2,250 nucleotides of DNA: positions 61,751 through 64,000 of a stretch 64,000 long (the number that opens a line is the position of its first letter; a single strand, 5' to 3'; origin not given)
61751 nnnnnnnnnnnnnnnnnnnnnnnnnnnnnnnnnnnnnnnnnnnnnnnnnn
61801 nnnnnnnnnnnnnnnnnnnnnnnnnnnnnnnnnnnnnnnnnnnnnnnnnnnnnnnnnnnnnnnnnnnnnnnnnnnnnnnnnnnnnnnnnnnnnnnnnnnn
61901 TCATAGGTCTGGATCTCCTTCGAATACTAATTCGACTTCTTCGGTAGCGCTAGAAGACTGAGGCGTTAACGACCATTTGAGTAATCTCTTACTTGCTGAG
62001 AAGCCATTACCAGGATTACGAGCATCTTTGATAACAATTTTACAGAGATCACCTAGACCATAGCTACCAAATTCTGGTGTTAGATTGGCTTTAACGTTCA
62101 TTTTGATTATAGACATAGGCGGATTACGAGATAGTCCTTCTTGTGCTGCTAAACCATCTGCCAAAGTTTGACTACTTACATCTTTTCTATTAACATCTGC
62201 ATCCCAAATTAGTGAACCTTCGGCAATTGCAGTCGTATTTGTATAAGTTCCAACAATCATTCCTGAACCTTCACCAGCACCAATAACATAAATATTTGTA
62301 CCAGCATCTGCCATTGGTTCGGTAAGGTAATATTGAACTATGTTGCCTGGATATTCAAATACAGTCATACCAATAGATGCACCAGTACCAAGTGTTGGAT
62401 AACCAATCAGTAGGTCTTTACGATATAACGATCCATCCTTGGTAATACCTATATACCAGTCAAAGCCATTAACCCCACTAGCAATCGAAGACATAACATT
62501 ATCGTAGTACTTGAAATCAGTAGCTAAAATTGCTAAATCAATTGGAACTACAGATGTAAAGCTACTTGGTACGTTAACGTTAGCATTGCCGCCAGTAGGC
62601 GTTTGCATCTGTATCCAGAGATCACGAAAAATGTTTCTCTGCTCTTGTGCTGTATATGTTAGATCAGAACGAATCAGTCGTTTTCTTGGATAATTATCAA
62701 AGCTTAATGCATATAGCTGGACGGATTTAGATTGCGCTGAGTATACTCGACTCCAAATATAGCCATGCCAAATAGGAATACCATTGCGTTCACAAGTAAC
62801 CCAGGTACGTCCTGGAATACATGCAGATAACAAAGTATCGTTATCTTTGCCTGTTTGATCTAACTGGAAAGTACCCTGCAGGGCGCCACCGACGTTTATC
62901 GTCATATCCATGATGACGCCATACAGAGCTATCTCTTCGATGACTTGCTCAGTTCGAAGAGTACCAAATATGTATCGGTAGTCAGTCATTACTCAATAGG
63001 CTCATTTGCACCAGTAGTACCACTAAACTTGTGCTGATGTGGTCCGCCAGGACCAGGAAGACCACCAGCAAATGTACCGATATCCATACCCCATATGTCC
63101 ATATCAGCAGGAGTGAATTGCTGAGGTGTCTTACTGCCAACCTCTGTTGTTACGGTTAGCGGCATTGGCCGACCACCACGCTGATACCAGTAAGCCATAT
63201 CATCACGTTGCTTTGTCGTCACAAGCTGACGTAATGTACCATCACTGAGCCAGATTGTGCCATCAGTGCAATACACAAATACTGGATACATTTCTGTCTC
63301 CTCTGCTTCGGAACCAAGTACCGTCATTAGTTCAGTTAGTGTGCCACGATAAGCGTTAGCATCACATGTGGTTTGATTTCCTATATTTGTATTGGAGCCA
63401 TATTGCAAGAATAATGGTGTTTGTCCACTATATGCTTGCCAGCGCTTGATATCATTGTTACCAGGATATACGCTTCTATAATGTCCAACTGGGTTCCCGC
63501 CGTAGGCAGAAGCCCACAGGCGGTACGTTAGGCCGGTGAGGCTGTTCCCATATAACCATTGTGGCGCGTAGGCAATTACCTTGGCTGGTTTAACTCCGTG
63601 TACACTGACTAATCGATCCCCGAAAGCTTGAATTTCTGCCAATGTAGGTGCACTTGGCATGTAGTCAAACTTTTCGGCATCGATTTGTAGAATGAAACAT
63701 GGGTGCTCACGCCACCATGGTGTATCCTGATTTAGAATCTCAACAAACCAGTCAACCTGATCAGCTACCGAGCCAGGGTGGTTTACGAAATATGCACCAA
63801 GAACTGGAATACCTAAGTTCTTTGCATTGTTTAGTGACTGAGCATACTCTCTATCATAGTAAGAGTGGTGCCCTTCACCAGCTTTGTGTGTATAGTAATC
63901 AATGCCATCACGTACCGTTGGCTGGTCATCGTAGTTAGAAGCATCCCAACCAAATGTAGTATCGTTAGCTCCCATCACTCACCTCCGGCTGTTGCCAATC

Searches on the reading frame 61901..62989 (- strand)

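Call 10: search_protein_families(library=phrogs, proteins=[window:61901-62989:-], max_evalue=0.001)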
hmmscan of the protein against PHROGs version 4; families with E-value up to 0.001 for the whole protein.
window:61901-62989:- (362 aa): 1 family
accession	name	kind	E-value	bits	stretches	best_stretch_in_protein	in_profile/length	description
phrog_1885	-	tail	4.1e-42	145.2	1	1-349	12-370/1033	minor tail protein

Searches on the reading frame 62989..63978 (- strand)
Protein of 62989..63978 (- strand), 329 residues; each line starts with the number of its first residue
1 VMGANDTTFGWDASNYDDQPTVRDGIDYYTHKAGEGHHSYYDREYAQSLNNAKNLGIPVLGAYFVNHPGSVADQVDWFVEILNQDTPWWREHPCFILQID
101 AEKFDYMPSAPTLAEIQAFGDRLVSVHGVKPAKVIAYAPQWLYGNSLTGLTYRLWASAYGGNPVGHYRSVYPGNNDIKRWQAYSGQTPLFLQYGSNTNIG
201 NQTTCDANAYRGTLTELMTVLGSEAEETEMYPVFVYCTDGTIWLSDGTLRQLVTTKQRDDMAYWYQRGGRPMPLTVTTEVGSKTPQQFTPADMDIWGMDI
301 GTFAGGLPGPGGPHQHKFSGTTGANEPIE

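Call 10: search_protein_families(library=phrogs, proteins=[window:62989-63978:-], max_evalue=0.001)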
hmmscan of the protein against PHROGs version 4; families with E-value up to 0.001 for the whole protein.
window:62989-63978:- (329 aa): 2 families
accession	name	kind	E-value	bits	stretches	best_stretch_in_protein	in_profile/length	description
phrog_3084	-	lysis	1.5e-20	74.7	1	3-230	154-373/468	endolysin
phrog_6219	-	lysis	6.8e-08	33.4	1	30-218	28-194/326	endolysin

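Call 24: search_protein_families(library=pfam, proteins=[window:62989-63978:-], max_evalue=0.01)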
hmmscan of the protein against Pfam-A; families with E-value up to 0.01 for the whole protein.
window:62989-63978:- (329 aa): 0 families
